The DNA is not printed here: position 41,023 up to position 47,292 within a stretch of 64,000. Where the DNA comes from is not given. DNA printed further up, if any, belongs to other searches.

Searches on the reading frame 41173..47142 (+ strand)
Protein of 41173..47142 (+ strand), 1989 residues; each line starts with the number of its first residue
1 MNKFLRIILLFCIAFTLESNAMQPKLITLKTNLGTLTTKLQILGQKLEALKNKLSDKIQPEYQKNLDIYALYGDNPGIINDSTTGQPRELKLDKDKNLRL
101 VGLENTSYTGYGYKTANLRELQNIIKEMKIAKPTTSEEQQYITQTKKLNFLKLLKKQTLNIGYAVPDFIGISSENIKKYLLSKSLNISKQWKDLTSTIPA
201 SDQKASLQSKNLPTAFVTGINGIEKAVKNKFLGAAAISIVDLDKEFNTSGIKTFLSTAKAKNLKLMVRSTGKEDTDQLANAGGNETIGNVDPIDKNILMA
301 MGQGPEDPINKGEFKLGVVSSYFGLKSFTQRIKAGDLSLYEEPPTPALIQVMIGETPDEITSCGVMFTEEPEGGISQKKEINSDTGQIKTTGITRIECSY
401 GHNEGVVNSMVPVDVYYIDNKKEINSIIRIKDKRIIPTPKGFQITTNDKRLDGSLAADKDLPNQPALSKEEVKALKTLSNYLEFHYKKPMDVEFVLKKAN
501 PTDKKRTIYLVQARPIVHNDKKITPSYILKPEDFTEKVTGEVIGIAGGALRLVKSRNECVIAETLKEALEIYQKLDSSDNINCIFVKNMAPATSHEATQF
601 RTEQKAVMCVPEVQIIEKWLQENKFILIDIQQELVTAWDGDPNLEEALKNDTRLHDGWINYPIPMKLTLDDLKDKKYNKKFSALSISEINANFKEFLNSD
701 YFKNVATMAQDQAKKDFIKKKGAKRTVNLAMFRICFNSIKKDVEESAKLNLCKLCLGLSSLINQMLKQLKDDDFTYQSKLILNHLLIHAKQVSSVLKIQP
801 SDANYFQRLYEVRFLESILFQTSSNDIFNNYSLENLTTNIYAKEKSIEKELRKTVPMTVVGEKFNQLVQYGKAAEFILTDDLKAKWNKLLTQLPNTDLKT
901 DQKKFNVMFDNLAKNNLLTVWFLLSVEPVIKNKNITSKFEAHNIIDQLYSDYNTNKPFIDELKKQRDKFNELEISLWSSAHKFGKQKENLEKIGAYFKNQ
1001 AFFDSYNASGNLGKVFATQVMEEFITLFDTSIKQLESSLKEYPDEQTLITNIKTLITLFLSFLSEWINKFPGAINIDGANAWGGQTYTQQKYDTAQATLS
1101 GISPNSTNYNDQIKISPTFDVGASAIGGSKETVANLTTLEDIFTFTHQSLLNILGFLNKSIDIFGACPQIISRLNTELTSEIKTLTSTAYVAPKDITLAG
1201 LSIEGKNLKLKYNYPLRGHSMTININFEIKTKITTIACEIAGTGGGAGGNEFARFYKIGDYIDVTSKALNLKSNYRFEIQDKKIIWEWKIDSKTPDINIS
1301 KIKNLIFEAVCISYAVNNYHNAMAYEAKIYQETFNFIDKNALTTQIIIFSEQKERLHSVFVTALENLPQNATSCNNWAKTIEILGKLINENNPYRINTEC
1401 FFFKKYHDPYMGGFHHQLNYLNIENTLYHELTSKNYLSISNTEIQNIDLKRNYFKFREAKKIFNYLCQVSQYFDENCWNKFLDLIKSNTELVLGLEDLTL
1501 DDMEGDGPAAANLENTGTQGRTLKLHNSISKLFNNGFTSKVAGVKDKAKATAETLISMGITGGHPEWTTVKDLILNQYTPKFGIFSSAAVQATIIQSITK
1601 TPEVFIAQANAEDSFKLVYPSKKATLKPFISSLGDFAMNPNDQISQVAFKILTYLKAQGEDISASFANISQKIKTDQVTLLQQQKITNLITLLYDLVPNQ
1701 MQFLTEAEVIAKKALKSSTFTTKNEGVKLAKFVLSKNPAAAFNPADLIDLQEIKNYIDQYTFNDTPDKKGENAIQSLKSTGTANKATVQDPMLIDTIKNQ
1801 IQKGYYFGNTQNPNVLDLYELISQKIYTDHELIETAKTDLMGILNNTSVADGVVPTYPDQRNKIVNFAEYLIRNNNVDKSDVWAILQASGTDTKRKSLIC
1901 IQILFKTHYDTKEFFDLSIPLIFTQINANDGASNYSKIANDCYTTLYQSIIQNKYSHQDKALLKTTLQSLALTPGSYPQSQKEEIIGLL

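Call 44: search_protein_families(library=pfam, proteins=[window:41173-47142:+], max_evalue=0.00001)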
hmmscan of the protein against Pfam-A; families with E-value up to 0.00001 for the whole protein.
window:41173-47142:+ (1989 aa): 1 family
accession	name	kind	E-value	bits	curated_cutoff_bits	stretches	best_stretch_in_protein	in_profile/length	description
PF01326.24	PPDK_N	-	7.4e-23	81.8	27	1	161-522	18-315/328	Pyruvate phosphate dikinase, AMP/ATP-binding domain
